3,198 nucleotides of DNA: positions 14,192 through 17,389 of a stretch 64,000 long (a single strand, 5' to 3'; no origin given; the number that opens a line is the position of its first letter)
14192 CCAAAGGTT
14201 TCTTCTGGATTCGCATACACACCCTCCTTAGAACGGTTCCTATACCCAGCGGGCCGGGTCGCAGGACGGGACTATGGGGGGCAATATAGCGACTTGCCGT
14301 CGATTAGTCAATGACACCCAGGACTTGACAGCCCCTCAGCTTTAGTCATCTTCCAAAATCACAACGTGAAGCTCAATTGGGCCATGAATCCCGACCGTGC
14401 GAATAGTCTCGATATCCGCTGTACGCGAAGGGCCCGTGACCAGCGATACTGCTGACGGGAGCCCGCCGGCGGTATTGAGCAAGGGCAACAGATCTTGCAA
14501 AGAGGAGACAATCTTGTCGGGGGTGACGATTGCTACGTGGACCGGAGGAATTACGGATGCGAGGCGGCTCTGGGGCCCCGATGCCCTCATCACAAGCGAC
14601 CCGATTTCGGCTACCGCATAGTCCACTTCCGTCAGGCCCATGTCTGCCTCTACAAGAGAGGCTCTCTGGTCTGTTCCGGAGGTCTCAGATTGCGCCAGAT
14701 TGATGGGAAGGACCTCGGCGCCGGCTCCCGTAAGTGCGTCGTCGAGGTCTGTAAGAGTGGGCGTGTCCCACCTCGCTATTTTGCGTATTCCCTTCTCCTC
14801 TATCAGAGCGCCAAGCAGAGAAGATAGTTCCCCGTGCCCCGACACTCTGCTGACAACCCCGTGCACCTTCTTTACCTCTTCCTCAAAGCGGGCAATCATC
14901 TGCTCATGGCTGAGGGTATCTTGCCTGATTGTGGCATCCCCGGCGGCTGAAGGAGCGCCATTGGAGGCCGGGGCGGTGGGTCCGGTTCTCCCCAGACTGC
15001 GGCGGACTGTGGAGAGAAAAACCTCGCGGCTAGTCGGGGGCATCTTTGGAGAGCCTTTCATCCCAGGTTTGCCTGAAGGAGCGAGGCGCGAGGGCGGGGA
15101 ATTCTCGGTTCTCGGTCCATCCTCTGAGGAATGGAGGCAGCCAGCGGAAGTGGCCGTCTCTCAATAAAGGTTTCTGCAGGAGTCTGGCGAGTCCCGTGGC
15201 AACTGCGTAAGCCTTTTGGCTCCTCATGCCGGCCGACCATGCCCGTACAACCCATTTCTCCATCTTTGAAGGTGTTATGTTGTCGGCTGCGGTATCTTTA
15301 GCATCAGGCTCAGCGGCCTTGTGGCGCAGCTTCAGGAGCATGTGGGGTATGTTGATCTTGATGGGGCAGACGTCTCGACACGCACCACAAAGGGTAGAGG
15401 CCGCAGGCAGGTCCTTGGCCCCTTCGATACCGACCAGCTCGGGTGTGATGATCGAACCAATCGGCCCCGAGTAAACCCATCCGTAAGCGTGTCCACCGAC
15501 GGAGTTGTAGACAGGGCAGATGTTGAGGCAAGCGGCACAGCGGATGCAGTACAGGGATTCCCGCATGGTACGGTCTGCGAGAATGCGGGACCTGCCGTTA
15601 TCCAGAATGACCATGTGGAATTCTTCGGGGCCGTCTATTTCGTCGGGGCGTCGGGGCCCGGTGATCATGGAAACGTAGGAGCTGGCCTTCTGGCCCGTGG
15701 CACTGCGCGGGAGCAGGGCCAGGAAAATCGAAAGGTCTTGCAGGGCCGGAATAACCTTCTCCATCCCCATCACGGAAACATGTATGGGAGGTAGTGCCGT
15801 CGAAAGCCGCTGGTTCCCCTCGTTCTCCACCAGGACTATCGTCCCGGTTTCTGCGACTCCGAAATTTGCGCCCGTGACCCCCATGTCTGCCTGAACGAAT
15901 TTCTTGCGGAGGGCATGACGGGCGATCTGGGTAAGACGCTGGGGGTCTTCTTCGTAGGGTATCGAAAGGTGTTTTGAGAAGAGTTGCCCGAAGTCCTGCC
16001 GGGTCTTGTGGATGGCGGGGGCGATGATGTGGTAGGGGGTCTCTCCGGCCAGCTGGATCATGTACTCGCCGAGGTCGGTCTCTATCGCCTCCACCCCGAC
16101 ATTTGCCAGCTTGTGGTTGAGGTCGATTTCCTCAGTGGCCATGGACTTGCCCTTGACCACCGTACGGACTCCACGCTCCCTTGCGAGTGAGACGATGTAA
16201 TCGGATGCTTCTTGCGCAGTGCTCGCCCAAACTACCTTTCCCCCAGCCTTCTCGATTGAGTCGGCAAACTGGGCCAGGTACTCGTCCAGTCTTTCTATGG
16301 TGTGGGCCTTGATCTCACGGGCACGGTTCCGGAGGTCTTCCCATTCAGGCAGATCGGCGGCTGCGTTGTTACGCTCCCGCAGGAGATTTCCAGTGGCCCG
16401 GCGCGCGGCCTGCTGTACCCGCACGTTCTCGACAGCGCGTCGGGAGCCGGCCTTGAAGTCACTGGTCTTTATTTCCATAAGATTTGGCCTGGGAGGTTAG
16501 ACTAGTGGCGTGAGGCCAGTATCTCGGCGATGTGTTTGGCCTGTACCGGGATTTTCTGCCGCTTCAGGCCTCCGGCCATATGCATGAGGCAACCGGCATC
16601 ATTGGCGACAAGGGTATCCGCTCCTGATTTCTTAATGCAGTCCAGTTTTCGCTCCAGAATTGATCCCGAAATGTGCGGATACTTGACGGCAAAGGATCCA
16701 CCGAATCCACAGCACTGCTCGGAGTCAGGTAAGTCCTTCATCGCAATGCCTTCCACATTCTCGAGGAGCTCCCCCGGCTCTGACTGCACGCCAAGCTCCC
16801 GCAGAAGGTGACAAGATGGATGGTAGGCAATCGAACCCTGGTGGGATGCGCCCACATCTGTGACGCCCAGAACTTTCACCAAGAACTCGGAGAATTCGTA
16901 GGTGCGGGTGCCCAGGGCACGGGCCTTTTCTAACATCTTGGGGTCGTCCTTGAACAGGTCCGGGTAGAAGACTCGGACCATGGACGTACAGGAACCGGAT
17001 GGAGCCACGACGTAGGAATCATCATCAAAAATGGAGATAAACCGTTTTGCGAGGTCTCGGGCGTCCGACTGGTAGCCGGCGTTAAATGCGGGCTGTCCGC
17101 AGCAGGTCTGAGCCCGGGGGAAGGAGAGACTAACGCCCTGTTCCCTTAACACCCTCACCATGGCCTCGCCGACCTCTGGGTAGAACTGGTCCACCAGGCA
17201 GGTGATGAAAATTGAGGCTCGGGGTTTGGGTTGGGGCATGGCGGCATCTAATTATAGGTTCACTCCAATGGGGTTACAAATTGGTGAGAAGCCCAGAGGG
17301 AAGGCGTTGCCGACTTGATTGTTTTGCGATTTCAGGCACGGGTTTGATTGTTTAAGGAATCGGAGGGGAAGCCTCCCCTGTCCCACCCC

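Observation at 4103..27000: Twenty-three-kb catabolic supercluster suggestive of guanidino-, amide- or polyamine-type substrate degradation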

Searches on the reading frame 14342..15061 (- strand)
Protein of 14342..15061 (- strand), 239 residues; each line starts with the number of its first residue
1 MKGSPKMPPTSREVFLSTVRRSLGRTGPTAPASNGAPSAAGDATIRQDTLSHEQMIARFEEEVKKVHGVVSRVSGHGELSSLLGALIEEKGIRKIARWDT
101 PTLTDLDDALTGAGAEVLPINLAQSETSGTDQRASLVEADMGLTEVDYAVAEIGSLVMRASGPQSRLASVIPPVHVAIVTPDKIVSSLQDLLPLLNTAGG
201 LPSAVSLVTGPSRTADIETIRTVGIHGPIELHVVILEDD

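Call 3: search_protein_families(library=pfam, proteins=[window:14342-15061:-])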
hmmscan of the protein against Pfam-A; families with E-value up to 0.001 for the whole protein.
window:14342-15061:- (239 aa): 1 family
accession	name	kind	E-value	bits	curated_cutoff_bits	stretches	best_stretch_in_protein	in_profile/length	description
PF02589.21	LUD_dom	-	3.4e-33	115.4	22.6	1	56-236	1-189/189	LUD domain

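Call 35: search_protein_families(library=ncbifam, proteins=[window:14342-15061:-], max_evalue=0.00001)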
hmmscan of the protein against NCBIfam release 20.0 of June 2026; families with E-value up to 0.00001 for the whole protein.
window:14342-15061:- (239 aa): 2 families
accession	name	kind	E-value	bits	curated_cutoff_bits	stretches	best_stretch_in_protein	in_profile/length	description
NF045670.1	quin_L_LdhH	equivalog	2.4e-13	49.3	800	1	132-238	183-289/706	L-lactate dehydrogenase (quinone) large subunit LdhH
TIGR00273.1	TIGR00273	equivalog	4.5e-11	42.3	444.8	1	133-238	176-279/432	LutB/LldF family L-lactate oxidation iron-sulfur protein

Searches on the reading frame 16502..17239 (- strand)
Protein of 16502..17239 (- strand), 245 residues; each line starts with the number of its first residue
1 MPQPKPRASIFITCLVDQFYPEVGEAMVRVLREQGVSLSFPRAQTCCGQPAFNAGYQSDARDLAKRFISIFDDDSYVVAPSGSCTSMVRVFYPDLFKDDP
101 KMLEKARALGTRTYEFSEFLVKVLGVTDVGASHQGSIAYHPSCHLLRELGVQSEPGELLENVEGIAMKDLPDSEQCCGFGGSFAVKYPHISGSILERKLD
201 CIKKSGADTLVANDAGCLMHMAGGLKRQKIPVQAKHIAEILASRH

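Call 4: search_protein_families(library=pfam, proteins=[window:16502-17239:-])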
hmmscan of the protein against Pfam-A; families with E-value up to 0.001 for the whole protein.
window:16502-17239:- (245 aa): 1 family
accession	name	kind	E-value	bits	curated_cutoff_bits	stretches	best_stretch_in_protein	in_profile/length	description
PF02754.22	CCG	-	2.1e-36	124.3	20.6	2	137-221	1-84/85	Cysteine-rich domain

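Call 35: search_protein_families(library=ncbifam, proteins=[window:16502-17239:-], max_evalue=0.00001)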
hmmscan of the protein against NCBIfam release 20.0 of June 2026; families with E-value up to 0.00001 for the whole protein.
window:16502-17239:- (245 aa): 6 families
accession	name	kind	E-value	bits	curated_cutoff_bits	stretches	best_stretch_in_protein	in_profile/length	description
NF045670.1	quin_L_LdhH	equivalog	2.6e-69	234.2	800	1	3-242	464-706/706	L-lactate dehydrogenase (quinone) large subunit LdhH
NF004898.0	PRK06259.1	equivalog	9.6e-34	116.8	385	1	4-241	260-484/488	fumarate reductase (CoM/CoB) subunit TfrB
NF008369.0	PRK11168.1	equivalog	3.1e-29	102.1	278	1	7-224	168-383/401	anaerobic glycerol-3-phosphate dehydrogenase subunit C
NF008434.0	PRK11274.1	equivalog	1e-27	97.2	333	1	12-226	174-393/409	glycolate oxidase subunit GlcF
TIGR03379.1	glycerol3P_GlpC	equivalog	1.9e-18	66.4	279.9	1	9-218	165-374/397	anaerobic glycerol-3-phosphate dehydrogenase subunit GlpC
TIGR03288.1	CoB_CoM_SS_B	equivalog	4.8e-11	42.5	345.15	1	9-220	3-236/290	CoB--CoM heterodisulfide reductase subunit B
